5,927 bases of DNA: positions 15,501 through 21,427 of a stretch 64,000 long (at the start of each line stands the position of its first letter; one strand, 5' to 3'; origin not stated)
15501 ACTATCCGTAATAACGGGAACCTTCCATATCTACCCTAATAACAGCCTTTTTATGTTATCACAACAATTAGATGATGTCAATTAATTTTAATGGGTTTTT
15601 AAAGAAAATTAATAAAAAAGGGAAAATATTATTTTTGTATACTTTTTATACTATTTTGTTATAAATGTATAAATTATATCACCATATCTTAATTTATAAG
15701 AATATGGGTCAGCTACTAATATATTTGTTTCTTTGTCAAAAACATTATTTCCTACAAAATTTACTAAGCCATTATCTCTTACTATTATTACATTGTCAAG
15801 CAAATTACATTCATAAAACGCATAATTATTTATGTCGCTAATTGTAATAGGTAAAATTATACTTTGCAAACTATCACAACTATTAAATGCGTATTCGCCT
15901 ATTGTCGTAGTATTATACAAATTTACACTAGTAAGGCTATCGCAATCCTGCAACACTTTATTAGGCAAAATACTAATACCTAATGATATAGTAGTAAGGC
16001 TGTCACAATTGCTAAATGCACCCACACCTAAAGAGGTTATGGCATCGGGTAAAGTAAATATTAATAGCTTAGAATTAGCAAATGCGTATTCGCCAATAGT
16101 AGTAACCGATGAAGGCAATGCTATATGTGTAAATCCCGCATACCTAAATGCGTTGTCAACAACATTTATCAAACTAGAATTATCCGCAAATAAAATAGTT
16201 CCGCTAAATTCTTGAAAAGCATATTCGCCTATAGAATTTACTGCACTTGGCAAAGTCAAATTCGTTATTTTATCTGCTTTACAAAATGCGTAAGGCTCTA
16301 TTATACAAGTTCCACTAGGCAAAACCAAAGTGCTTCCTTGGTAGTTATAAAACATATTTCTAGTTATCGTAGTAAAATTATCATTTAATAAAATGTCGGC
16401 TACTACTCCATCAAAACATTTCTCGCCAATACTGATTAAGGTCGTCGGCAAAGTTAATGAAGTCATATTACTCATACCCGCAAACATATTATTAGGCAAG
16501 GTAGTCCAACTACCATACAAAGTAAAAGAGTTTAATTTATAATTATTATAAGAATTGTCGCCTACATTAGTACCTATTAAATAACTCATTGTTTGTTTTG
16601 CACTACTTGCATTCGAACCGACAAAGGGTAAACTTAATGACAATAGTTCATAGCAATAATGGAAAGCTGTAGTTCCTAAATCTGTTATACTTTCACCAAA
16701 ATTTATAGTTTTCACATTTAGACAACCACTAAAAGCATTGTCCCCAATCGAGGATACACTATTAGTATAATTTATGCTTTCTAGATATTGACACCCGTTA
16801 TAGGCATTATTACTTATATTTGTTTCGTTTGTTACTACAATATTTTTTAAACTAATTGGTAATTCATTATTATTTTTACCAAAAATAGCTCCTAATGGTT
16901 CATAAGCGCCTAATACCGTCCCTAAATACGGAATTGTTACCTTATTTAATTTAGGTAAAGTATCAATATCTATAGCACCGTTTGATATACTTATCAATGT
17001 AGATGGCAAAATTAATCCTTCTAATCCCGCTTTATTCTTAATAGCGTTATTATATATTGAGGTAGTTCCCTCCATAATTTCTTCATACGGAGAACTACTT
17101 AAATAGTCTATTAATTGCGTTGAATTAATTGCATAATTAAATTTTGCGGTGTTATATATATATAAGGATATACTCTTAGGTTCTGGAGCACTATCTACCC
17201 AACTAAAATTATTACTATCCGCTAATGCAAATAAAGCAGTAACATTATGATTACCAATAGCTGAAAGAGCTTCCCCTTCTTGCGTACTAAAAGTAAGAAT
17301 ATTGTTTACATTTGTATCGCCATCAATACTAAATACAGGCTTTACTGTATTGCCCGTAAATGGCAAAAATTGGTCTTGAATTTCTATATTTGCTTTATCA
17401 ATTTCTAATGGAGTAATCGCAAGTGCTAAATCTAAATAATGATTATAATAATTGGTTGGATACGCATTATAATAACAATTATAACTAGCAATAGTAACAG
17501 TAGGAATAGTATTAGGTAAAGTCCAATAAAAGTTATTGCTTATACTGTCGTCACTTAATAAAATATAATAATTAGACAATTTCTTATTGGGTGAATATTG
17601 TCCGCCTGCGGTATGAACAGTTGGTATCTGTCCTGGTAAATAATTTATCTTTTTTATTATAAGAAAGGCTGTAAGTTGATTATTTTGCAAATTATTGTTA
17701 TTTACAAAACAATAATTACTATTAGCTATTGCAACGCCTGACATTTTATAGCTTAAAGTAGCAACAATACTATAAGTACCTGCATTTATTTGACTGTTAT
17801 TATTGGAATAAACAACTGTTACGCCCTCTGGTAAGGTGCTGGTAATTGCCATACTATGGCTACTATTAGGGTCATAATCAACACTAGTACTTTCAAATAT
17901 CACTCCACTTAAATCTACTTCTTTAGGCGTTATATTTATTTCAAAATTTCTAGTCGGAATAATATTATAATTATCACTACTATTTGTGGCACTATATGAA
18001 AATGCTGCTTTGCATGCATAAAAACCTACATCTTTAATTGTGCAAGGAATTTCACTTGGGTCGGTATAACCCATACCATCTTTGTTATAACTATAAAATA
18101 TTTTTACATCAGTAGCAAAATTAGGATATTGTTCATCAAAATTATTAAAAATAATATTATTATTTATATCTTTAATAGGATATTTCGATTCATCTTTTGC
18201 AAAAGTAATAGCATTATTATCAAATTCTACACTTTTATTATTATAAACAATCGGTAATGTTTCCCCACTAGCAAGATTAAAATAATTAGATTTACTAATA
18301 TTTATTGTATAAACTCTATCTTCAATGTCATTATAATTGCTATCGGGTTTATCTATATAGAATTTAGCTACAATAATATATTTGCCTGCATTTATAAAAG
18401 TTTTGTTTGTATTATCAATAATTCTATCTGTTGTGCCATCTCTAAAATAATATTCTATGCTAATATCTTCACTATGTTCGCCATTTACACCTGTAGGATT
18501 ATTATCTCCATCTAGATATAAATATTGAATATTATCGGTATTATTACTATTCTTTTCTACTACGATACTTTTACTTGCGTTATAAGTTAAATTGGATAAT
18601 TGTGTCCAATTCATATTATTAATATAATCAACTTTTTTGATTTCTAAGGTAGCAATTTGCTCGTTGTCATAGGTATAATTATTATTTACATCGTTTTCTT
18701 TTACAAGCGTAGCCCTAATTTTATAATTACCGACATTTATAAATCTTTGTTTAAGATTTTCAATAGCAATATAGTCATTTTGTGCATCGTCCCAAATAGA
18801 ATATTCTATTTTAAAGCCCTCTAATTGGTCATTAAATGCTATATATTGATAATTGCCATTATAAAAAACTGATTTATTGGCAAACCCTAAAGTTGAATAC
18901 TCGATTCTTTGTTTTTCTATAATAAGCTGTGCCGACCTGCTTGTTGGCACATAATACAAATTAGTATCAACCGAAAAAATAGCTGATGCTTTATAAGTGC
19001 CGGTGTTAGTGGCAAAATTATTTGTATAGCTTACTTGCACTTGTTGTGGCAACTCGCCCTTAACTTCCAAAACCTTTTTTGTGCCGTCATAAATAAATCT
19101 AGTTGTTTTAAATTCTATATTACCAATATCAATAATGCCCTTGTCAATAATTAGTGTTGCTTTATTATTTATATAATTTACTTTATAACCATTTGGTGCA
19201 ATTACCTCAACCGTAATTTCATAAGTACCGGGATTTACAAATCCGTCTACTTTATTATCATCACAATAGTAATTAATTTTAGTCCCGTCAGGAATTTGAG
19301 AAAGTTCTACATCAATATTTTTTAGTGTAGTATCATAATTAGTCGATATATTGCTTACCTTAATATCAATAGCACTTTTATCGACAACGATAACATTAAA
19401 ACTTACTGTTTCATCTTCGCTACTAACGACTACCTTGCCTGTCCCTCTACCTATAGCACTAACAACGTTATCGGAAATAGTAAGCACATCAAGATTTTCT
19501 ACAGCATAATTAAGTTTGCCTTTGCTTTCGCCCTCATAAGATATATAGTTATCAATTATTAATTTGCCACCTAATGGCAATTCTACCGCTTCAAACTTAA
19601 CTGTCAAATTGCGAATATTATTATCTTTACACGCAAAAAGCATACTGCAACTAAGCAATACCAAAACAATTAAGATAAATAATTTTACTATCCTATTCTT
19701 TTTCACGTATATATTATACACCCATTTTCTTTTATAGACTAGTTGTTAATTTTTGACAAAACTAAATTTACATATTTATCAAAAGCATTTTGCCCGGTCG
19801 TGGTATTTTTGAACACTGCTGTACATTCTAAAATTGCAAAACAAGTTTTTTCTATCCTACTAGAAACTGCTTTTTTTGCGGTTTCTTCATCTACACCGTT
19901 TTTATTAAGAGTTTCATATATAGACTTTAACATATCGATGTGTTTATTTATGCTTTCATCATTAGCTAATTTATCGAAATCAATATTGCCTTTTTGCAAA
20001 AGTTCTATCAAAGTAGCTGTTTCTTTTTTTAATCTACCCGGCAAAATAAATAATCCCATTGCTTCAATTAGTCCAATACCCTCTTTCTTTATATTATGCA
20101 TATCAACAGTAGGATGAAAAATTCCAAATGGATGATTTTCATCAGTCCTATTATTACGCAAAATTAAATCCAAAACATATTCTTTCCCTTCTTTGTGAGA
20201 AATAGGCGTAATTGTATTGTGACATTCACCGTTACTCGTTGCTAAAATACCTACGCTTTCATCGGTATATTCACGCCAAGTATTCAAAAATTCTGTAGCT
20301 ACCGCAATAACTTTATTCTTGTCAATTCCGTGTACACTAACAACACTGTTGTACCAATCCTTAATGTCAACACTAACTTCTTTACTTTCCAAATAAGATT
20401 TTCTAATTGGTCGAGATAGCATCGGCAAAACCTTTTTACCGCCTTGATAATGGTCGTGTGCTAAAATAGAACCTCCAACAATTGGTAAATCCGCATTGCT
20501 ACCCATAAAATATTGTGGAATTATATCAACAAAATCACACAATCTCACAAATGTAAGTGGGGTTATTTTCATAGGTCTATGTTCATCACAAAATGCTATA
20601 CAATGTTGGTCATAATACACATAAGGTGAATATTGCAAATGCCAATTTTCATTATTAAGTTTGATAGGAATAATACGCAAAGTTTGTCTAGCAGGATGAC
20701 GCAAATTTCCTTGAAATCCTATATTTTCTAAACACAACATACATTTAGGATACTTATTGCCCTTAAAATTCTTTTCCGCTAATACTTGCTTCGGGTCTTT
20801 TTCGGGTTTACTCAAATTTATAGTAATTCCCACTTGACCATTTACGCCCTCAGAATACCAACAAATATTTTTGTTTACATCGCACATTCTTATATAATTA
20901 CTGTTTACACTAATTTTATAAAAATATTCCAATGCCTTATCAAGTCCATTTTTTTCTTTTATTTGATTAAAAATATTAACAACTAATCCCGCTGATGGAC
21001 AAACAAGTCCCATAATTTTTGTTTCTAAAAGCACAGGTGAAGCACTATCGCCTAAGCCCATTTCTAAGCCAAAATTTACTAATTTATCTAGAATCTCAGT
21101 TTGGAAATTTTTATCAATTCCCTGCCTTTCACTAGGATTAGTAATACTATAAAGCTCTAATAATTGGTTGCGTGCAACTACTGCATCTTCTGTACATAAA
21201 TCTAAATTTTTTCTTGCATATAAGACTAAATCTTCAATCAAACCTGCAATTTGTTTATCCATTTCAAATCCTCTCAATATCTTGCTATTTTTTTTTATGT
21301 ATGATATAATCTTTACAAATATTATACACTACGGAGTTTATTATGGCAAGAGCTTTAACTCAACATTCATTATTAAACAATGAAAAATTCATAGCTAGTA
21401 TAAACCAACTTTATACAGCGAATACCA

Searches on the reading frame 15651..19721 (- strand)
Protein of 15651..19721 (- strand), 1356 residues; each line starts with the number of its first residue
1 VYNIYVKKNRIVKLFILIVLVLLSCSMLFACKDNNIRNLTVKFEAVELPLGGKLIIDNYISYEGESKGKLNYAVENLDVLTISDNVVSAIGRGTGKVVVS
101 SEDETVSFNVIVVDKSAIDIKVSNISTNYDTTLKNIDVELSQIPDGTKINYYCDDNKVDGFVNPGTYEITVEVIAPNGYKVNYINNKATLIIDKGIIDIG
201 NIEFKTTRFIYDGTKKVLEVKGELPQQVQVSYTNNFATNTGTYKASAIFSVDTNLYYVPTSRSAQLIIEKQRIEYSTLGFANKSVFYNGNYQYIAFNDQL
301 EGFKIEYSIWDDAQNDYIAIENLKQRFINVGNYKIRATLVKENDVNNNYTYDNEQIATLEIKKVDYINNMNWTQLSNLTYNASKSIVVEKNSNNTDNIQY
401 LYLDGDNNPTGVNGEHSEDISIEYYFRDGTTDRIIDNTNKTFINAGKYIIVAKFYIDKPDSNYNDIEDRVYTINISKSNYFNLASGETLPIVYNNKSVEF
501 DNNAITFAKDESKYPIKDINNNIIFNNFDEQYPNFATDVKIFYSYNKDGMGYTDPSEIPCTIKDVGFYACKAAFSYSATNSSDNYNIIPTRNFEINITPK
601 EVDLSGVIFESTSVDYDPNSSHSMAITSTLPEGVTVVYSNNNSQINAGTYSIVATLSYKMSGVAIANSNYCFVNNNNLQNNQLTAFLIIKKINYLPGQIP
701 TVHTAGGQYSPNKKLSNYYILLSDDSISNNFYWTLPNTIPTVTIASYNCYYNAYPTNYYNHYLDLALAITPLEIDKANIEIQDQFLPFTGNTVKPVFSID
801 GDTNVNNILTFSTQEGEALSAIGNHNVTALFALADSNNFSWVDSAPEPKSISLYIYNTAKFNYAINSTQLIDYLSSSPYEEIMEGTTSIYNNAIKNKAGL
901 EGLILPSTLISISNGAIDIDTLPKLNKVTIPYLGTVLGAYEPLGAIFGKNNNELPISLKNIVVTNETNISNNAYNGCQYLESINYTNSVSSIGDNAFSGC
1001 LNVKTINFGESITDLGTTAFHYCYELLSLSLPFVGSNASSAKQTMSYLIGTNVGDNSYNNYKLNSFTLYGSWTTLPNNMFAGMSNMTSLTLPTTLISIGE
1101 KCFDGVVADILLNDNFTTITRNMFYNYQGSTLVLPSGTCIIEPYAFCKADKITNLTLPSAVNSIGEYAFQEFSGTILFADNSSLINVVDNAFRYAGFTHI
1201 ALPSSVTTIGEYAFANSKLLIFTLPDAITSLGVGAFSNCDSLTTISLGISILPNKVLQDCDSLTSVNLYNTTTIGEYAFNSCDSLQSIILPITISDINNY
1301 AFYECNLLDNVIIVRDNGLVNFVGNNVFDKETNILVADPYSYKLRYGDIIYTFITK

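Call 70: search_protein_families(library=pfam, proteins=[window:15651-19721:-], max_evalue=0.00001)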
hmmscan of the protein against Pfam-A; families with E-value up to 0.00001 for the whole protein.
window:15651-19721:- (1356 aa): 2 families
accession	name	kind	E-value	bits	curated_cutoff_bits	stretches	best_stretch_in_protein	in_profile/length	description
PF13306.12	LRR_5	-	2e-59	199.5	27.7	3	1188-1307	4-126/127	BspA type Leucine rich repeat region (6 copies)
PF13855.12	LRR_8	-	3.2e-07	30.4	27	0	987-1031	11-56/61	Leucine rich repeat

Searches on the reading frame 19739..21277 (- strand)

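Call 70: search_protein_families(library=pfam, proteins=[window:19739-21277:-], max_evalue=0.00001)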
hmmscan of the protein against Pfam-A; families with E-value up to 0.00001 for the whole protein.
window:19739-21277:- (512 aa): 2 families
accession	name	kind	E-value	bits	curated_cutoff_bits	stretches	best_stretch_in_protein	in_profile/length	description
PF01087.27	GalP_UDP_transf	-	4.2e-23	83.2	22.1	1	87-235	52-184/184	Galactose-1-phosphate uridyl transferase, N-terminal domain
PF02744.22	GalP_UDP_tr_C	-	2.9e-07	30.8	29.2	1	251-421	3-146/165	Galactose-1-phosphate uridyl transferase, C-terminal domain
